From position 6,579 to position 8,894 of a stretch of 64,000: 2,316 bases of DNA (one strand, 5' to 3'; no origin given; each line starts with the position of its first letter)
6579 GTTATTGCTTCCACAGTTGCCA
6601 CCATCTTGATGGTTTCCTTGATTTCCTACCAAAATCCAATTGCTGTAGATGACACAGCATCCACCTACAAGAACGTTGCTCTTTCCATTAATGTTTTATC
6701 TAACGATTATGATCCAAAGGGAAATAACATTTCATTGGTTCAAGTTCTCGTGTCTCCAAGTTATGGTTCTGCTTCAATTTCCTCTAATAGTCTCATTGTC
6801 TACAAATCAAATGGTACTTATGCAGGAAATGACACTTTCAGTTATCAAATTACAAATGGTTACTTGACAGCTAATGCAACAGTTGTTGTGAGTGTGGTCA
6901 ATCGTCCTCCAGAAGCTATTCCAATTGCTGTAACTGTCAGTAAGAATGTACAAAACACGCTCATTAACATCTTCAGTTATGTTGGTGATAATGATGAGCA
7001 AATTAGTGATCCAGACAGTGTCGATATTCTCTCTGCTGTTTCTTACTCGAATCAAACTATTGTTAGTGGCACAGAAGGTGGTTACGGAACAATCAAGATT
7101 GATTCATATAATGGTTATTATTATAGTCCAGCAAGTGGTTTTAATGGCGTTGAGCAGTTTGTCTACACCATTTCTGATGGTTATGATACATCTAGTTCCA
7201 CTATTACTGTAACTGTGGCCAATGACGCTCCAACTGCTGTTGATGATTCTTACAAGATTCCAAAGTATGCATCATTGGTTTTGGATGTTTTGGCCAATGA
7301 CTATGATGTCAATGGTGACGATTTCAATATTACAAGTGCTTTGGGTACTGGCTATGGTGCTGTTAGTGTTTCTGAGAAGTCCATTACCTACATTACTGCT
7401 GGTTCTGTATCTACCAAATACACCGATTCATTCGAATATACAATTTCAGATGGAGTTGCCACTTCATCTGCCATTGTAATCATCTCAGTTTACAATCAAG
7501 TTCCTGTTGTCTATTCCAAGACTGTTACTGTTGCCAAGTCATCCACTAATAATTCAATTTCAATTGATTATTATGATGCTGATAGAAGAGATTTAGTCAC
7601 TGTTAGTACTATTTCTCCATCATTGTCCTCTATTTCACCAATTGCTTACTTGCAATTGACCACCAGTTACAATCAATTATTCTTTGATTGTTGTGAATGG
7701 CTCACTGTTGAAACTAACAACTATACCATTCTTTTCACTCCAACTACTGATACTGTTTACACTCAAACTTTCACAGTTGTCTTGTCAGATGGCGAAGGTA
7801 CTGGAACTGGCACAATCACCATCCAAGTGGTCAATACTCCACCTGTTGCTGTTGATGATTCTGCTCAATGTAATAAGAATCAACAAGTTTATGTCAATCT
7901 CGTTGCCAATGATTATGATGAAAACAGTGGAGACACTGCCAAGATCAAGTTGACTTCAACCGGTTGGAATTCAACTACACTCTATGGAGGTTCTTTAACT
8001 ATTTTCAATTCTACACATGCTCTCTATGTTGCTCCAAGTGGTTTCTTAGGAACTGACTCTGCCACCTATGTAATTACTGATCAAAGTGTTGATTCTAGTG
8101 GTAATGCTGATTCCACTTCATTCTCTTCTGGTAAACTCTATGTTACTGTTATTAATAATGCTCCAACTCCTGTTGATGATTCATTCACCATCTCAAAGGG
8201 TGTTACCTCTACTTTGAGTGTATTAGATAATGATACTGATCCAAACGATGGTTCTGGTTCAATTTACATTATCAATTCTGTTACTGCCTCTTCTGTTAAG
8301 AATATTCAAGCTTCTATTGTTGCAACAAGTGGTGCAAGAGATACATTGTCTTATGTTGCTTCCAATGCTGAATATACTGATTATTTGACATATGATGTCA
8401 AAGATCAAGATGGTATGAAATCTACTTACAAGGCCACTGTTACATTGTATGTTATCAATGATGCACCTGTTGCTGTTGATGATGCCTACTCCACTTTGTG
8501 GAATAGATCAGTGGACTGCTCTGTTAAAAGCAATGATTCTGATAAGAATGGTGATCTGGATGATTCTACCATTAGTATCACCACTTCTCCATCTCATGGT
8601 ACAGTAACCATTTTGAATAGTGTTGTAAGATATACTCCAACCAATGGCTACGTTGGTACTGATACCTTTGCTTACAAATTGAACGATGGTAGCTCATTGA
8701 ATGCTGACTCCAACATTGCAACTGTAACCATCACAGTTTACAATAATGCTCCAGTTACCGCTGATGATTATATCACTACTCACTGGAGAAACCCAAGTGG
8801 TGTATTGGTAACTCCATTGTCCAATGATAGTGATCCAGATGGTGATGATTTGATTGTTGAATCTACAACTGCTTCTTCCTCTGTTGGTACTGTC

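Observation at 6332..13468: Five-exon giant adhesin-like gene: bacterial-style cadherin-like/VCBS repeat array fused to a VWA domain, with two 5' micro-exons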

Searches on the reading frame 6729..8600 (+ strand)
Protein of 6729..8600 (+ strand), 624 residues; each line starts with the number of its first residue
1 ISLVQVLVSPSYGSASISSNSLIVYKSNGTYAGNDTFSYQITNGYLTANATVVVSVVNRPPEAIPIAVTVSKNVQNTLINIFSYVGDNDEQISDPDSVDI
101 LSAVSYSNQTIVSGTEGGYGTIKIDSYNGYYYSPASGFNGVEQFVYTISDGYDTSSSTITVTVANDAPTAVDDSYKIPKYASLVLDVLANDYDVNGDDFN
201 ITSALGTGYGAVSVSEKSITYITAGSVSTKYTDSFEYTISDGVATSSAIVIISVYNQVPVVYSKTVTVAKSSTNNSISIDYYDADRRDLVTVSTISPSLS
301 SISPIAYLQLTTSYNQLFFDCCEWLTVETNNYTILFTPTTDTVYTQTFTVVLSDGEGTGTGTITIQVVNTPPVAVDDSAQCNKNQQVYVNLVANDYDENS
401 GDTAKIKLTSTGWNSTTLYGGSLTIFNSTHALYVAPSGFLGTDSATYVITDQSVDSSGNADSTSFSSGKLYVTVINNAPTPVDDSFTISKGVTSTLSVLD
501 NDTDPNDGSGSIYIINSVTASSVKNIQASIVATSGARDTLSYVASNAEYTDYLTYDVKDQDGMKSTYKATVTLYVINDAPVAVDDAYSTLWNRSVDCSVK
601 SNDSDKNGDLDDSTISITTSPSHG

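Call 49: search_solved_structures(query=window:6729-8600:+, max_evalue=0.001)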
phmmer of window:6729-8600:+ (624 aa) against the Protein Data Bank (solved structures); distinct sequences matched with E-value up to 0.001: 0.

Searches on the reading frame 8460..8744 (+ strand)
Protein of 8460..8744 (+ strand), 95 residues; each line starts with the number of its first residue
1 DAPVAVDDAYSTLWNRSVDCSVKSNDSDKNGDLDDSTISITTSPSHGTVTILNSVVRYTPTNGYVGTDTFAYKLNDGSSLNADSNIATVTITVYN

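Call 52: search_solved_structures(query=A3, max_evalue=1)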
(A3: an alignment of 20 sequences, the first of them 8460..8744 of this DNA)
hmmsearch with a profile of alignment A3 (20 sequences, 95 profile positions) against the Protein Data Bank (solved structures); distinct sequences matched with E-value up to 1: 8.
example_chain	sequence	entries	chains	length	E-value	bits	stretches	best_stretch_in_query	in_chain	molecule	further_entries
36gk_A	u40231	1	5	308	2e-06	31.5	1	9-94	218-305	RTX protein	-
2ee0_A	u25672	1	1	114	0.061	17.1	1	12-94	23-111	Protocadherin-9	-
6dms_A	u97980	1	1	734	0.1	16.5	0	18-94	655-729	Alpha-1,4-endofucoidanase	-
6dlh_A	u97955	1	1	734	0.1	16.5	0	18-94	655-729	Alpha-1,4-endofucoidanase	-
2yrl_A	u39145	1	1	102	0.28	15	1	24-93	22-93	KIAA1837 protein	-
9kvu_A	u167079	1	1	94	0.45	14.3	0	19-94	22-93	bacterial immunoglobulin domain B1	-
8zr4_D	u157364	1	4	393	0.88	13.4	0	40-85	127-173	Neuraminidase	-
8g3r_E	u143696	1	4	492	0.96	13.3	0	40-85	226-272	Neuraminidase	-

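Call 59: predict_structure(alignment_id=A3)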
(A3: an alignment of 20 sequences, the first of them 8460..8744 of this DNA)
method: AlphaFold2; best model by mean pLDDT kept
length: 95 residues; sequences in the alignment: 20
mean_pLDDT: 94.9   pTM: 0.85
mean pLDDT of the five models: 94.9, 94.8, 94.7, 92.4, 92.1
residues with pLDDT >= 90: 84; 70-90: 9; 50-70: 2; < 50: 0
segments of 3 or more residues with pLDDT < 50: none
pLDDT, mean of each block of 10 residues (from residue 1): 95 98 95 94 98 96 98 89 89 98
secondary structure, 60 per line:
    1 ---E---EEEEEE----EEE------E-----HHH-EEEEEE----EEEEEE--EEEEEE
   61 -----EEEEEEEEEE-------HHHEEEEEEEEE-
elements in order: E8-13 E18-20 E37-42 E47-52 E55-60 E66-75 E86-94

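Call 61: fold_search(model_id=the predicted structure, library=pdb)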
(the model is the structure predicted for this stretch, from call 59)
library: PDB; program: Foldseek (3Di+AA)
matches with E <= 10: 1520; with E <= 0.001: 8
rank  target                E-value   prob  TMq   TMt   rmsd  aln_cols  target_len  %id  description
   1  8fxr_P3               1.7e-06  1.00  0.78  0.35   1.8        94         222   21  Structure of neck with portal vertex of capsid of Agrobacterium phage Milano (released 2023-12-06)
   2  9rkt_1                1.8e-06  1.00  0.75  0.36   3.0        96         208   19  Agrobacterium phage 7-7-1 collar (released 2025-12-10)
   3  8fwc_0                8.6e-06  1.00  0.73  0.33   1.9        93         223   20  Collar sheath structure of Agrobacterium phage Milano (released 2023-12-06)
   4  8fxr_U3               1.7e-05  1.00  0.72  0.33   2.0        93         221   20  Structure of neck with portal vertex of capsid of Agrobacterium phage Milano (released 2023-12-06)
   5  8fwg_K3               1.9e-05  1.00  0.73  0.32   2.6        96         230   20  Structure of neck and portal vertex of Agrobacterium phage Milano, C5 symmetry (released 2023-12-06)
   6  8fwm_F                6.7e-05  1.00  0.69  0.31   5.3        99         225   23  Structure of tail-neck junction of Agrobacterium phage Milano (released 2023-12-06)
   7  3m88_B                8.1e-04  1.00  0.46  0.43   6.5        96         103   11  Crystal structure of the cysteine protease inhibitor, EhICP2, from Entamoeba histolytica (released 2011-02-02)
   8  3m86_B                9.7e-04  1.00  0.45  0.42   7.7       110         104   12  Crystal structure of the cysteine protease inhibitor, EhICP2, from Entamoeba histolytica (released 2011-02-02)
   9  6dns                  1.1e-03  1.00  0.58  0.12   3.7        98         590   20  Endo-fucoidan hydrolase MfFcnA9 from glycoside hydrolase family 107 (released 2018-10-03)
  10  4wiq                  1.8e-03  1.00  0.56  0.26   5.6       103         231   14  The structure of Murine alpha-Dystroglycan T190M mutant N-terminal domain. (released 2015-05-13)
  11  9c3c_A                1.9e-03  1.00  0.71  0.20   3.2       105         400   14  Cryo-EM structure of native dystrophin-glycoprotein complex (DGC) (released 2024-10-23)
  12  6dlh                  2.3e-03  1.00  0.66  0.11   3.5       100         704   22  Endo-fucoidan hydrolase MfFcnA4 from glycoside hydrolase family 107 (released 2018-10-03)
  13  8uf4_A                3.2e-03  1.00  0.66  0.42   3.5        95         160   14  Crystal structure of wildtype dystroglycan proteolytic domain (juxtamembrane domain) (released 2024-09-11)
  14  2yhg                  3.4e-03  1.00  0.59  0.17   4.2       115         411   21  Ab initio phasing of a nucleoside hydrolase-related hypothetical protein from Saccharophagus degradans that is associate (released 2011-08-03)
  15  5llk                  3.4e-03  1.00  0.55  0.27   5.7       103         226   13  Crystal structure of human alpha-dystroglycan (released 2017-07-12)
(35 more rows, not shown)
